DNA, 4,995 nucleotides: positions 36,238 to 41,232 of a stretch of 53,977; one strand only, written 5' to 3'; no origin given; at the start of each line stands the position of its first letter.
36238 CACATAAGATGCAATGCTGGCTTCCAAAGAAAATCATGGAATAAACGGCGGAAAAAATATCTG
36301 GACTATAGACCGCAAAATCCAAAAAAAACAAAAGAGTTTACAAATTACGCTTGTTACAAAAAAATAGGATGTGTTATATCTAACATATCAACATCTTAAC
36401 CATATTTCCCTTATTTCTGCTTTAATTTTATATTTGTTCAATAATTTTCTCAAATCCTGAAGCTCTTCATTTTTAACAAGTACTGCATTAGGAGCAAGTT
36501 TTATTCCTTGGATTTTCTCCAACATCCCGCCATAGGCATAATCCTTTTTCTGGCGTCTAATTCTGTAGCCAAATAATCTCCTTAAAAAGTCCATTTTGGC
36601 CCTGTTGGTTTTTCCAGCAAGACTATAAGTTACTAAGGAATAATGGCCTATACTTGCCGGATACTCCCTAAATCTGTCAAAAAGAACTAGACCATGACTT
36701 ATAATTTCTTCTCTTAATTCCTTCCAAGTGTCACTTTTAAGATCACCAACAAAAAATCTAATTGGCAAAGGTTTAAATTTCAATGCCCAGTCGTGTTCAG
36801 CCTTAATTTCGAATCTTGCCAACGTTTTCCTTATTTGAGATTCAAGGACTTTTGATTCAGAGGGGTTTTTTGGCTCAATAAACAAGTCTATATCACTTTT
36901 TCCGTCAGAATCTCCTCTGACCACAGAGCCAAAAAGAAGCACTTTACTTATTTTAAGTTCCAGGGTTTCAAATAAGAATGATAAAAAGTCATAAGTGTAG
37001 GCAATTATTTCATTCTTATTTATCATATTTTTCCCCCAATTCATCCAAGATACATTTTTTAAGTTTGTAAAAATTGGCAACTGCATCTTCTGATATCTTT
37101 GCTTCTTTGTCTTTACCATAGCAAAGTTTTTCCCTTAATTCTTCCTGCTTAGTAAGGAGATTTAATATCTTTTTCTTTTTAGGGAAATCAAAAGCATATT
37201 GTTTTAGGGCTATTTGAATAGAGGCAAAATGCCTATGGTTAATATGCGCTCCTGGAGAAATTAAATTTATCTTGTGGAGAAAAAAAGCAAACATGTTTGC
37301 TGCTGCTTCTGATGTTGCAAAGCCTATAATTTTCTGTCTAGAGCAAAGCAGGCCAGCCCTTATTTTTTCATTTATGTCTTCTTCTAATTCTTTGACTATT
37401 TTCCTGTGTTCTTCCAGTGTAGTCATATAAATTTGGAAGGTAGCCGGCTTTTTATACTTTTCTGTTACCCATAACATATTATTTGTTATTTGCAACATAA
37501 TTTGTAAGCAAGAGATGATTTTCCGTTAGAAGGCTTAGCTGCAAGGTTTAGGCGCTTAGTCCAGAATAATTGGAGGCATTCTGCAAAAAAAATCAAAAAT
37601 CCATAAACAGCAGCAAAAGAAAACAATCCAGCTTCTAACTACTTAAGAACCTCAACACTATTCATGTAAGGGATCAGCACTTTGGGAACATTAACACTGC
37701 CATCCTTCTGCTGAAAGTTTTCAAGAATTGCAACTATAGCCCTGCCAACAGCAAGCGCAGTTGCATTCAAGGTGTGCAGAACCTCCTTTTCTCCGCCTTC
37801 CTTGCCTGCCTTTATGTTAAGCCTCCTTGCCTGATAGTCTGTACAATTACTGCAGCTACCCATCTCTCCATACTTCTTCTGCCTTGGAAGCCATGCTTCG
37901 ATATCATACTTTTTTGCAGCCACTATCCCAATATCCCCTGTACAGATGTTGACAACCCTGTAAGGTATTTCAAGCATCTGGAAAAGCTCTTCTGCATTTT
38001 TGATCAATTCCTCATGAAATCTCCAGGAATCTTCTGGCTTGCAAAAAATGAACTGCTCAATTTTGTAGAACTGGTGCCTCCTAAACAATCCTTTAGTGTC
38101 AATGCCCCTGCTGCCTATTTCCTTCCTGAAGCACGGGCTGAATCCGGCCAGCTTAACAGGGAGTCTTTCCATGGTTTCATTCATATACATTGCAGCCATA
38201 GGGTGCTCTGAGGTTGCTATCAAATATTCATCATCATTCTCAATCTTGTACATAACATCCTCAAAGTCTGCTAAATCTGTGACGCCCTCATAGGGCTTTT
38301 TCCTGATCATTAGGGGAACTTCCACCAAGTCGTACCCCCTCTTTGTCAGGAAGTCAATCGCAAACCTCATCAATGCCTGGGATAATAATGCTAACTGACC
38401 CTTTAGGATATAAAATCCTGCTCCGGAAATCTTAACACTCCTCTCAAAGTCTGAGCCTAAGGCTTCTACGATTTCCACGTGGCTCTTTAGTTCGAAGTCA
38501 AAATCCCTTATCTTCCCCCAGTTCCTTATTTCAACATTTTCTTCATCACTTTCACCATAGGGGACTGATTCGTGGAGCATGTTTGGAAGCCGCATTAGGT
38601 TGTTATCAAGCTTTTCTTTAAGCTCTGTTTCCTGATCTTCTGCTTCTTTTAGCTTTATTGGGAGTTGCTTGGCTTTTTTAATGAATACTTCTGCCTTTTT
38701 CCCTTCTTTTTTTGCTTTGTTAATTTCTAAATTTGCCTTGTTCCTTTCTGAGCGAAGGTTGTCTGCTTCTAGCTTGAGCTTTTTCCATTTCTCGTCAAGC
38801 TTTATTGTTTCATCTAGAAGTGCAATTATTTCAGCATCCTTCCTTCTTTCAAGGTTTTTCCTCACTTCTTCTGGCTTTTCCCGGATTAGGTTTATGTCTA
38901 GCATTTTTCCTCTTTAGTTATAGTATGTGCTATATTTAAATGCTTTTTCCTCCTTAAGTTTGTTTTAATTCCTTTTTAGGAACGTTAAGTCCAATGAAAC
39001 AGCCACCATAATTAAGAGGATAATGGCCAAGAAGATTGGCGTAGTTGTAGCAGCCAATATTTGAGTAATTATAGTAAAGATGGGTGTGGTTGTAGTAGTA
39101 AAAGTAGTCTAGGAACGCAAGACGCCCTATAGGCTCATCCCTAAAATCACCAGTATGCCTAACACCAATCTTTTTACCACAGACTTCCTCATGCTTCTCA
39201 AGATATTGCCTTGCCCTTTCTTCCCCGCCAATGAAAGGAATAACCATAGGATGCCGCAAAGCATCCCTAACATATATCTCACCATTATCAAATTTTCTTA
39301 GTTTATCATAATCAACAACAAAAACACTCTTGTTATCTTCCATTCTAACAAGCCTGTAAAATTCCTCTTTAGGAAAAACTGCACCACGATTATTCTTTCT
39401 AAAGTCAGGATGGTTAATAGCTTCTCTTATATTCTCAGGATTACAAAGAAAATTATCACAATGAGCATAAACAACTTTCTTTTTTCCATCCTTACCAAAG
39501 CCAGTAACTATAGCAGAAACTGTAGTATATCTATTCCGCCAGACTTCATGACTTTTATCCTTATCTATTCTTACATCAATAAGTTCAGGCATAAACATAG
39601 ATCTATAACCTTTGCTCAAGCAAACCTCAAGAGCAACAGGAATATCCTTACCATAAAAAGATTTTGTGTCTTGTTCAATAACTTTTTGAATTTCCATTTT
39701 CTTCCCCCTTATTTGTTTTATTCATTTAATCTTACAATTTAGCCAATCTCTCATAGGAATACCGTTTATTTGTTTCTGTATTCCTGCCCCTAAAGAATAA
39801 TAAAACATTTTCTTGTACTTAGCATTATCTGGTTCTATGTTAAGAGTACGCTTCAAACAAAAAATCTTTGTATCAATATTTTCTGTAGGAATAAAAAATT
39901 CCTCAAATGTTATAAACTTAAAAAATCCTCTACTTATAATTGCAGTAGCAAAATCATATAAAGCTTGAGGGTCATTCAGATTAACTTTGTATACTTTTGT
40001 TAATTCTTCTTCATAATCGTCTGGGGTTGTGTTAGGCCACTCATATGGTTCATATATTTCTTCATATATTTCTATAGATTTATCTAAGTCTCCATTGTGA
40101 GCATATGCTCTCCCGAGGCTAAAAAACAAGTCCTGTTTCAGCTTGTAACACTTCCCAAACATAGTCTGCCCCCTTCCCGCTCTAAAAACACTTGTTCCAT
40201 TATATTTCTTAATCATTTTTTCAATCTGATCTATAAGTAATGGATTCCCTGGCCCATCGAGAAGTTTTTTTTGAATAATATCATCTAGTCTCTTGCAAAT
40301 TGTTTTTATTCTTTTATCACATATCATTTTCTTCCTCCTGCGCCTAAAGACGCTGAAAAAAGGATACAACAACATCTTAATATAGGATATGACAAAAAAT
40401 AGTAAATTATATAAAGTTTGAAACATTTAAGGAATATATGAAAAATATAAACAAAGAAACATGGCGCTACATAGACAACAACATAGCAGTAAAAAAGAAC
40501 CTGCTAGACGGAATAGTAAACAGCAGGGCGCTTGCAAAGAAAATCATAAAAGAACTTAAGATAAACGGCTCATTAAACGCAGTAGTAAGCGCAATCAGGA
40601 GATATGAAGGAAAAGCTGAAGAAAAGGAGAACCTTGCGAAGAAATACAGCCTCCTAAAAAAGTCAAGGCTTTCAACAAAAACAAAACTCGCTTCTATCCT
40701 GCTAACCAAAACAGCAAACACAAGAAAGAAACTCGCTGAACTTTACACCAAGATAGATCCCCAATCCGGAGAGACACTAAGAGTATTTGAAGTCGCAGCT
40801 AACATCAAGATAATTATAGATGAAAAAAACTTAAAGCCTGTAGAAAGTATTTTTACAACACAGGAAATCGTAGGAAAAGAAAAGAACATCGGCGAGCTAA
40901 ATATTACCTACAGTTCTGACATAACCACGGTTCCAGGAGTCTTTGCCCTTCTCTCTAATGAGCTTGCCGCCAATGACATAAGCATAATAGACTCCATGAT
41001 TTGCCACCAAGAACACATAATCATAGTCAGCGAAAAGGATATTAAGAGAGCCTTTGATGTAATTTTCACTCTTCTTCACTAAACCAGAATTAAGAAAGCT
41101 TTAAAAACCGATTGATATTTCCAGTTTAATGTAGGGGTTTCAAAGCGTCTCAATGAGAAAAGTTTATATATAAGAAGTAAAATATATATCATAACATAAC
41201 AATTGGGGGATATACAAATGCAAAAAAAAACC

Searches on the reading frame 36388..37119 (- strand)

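Call 39: search_protein_families(library=pfam, proteins=[window:36388-37119:-], max_evalue=0.001)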
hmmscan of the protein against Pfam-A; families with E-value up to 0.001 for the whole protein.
window:36388-37119:- (243 aa): 3 families
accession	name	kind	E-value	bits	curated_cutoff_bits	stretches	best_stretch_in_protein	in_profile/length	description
PF18765.7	Polbeta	-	7.6e-09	36.1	26.9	1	56-149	12-90/93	Polymerase beta, Nucleotidyltransferase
PF01909.29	NTP_transf_2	-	2.4e-07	31.5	21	1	55-109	13-61/93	Nucleotidyltransferase domain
PF22600.2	MTPAP-like_central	-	0.00051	20.6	27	0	34-93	21-75/139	Poly(A) RNA polymerase, mitochondrial-like, central palm domain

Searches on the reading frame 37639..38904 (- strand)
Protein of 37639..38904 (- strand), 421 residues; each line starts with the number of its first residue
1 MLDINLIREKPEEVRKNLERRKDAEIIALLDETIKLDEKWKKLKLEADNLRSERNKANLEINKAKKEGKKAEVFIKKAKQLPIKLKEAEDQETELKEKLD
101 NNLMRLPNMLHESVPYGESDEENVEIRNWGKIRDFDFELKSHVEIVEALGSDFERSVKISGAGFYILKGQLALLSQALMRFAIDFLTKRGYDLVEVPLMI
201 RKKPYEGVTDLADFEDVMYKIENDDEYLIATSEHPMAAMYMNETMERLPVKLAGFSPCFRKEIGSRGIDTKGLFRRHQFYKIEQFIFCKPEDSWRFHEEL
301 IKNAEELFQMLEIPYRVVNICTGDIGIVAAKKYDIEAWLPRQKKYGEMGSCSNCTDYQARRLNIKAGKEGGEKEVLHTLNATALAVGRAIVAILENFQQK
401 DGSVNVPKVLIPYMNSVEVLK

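Call 39: search_protein_families(library=pfam, proteins=[window:37639-38904:-], max_evalue=0.001)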
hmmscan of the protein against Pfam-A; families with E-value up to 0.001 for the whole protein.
window:37639-38904:- (421 aa): 2 families
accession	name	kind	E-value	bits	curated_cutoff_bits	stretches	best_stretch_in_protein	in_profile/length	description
PF00587.30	tRNA-synt_2b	-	1.7e-44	152.5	29.3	1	221-397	5-179/179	tRNA synthetase class II core domain (G, H, P, S and T)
PF02403.27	Seryl_tRNA_N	-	9.6e-25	87.4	28.2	1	1-109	1-107/108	Seryl-tRNA synthetase N-terminal domain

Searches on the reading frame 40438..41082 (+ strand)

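Call 39: search_protein_families(library=pfam, proteins=[window:40438-41082:+], max_evalue=0.001)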
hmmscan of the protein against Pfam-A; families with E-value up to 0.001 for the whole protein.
window:40438-41082:+ (214 aa): 2 families
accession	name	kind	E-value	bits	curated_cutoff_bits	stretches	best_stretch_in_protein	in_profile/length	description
PF13840.12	ACT_7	-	1.4e-05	25.2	27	1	160-208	13-62/65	ACT domain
PF24367.1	DUF7523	-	0.00032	21.4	27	0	7-79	5-73/158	Family of unknown function (DUF7523)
